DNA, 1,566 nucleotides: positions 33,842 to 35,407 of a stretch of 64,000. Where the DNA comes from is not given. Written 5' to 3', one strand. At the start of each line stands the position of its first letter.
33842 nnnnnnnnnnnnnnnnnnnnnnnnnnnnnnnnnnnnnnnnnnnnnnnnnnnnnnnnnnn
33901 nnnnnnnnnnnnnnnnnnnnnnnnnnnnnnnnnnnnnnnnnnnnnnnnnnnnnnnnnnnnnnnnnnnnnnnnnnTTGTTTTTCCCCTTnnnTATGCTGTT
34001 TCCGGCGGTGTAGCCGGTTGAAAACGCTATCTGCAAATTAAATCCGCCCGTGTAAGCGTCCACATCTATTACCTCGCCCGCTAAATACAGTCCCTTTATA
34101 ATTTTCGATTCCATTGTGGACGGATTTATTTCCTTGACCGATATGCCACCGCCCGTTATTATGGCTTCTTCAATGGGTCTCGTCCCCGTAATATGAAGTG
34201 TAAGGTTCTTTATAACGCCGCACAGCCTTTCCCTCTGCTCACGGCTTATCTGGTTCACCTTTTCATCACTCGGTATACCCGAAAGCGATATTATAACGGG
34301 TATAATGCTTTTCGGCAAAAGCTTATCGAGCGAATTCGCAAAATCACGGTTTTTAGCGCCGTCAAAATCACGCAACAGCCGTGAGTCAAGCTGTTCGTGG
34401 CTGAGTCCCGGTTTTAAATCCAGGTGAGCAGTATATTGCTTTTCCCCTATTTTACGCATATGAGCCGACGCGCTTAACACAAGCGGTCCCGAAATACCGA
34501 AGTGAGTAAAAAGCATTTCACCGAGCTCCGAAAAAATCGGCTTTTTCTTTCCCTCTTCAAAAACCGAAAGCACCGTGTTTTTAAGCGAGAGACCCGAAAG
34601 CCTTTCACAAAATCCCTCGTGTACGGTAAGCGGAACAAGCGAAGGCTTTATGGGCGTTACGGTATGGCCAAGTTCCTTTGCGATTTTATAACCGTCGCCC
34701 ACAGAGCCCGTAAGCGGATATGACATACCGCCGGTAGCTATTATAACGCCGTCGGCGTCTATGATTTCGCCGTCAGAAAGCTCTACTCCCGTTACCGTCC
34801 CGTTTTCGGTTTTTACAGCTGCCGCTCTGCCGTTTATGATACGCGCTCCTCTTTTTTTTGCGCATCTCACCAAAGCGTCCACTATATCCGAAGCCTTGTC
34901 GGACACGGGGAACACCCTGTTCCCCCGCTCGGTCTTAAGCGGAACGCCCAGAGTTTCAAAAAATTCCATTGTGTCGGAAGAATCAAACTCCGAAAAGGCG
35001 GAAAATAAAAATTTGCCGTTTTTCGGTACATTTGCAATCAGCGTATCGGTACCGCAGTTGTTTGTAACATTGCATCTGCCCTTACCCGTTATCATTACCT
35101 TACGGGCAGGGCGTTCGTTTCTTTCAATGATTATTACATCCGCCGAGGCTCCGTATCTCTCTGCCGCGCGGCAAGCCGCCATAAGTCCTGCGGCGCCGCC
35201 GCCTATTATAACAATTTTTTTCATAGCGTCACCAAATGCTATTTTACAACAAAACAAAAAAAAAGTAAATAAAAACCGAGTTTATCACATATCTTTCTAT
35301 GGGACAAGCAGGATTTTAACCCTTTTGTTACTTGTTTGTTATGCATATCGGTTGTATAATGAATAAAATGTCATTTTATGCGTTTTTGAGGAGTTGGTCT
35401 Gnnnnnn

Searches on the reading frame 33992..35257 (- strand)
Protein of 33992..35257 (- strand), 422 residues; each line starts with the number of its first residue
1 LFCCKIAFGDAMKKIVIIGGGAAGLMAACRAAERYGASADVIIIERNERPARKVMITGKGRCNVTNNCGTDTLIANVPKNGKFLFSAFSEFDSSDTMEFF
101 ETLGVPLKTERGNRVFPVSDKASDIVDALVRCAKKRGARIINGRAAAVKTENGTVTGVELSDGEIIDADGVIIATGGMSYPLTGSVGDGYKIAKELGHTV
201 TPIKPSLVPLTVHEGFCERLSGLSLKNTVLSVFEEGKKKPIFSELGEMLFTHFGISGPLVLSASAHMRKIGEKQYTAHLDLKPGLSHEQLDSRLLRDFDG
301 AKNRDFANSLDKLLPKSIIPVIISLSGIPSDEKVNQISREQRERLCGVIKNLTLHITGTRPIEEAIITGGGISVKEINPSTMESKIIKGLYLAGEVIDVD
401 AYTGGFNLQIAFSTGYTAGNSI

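Call 46: search_protein_families(library=pfam, proteins=[window:33992-35257:-], max_evalue=0.00001)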
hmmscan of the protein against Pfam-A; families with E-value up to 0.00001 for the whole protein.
window:33992-35257:- (422 aa): 8 families
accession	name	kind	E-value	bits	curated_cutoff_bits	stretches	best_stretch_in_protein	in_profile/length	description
PF03486.20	HI0933_like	-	4.3e-83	278.9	50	1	14-420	2-243/244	HI0933-like protein Rossmann domain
PF22780.1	HI0933_like_1st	-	2.3e-41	141.8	27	1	204-367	1-165/165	HI0933-like protein barrel and H2TH domain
PF01266.30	DAO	-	1.9e-14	54.4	27.9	2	125-190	151-217/353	FAD dependent oxidoreductase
PF00890.30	FAD_binding_2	-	7.3e-10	39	20.4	0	15-48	2-32/414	FAD binding domain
PF07992.20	Pyr_redox_2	-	1.8e-09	37.9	26.1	1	13-182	1-114/291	Pyridine nucleotide-disulphide oxidoreductase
PF04820.20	Trp_halogenase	-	1.3e-08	34.6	21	0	14-51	1-39/458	Tryptophan halogenase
PF01134.28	GIDA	-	2.2e-08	34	22.1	0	139-177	112-150/391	Glucose inhibited division protein A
PF13454.12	NAD_binding_9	-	3.7e-08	33.9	21.8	0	16-66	1-52/155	FAD-NAD(P)-binding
